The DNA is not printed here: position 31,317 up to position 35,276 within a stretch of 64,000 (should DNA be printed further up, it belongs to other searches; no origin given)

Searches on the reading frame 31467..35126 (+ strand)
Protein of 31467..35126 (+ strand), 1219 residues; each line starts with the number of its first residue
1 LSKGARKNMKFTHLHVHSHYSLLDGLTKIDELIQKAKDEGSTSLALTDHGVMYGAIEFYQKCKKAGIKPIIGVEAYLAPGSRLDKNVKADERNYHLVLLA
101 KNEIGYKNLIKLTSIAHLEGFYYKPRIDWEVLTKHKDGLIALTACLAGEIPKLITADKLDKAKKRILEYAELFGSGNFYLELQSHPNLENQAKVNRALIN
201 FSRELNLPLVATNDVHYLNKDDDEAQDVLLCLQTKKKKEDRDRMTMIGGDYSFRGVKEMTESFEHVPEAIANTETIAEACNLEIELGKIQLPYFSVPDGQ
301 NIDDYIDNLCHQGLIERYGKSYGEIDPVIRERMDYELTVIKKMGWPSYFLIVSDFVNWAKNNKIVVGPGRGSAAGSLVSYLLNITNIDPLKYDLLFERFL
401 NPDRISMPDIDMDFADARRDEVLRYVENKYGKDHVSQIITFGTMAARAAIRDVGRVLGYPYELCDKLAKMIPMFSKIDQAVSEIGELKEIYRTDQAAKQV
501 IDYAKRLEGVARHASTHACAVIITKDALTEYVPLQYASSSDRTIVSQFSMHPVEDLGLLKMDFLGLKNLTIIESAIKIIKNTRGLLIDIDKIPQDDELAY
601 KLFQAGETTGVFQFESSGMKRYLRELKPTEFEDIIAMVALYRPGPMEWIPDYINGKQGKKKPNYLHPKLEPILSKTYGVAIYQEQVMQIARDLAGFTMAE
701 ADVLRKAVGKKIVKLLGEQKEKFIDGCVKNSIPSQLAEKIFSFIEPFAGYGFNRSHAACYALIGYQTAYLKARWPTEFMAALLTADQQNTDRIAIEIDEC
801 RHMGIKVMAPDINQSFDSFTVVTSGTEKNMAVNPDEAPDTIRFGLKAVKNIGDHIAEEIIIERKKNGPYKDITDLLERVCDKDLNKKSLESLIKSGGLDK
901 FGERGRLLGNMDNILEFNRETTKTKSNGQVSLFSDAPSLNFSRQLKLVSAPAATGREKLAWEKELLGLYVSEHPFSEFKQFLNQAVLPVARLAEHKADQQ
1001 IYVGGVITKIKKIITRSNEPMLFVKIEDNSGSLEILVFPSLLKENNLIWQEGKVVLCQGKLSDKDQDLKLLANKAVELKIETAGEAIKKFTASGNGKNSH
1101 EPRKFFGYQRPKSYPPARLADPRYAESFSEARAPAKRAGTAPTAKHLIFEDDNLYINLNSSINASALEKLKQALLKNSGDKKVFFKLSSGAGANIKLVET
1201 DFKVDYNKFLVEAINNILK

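Call 36: search_protein_families(library=pfam, proteins=[window:31467-35126:+], max_evalue=0.001)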
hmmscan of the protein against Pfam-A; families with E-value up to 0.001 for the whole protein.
window:31467-35126:+ (1219 aa): 6 families
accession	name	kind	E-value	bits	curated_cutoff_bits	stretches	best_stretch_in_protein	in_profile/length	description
PF07733.18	DNA_pol3_alpha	-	2e-104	349.3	23.9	1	305-565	2-260/260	Bacterial DNA polymerase III alpha NTPase domain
PF17657.6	DNA_pol3_finger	-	3.2e-64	215.7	22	1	568-730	1-165/166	Bacterial DNA polymerase III alpha subunit finger domain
PF02811.25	PHP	-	2.9e-62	210.2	26.4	1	13-185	1-164/164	PHP domain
PF14579.12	HHH_6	-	8.6e-26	90.4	25.6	1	804-903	1-85/90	Helix-hairpin-helix motif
PF01336.31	tRNA_anti-codon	-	6.2e-09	36.1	27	1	1003-1075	3-72/75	OB-fold nucleic acid binding domain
PF12836.13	HHH_3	-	9.9e-05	22.8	27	1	845-877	16-48/65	Helix-hairpin-helix motif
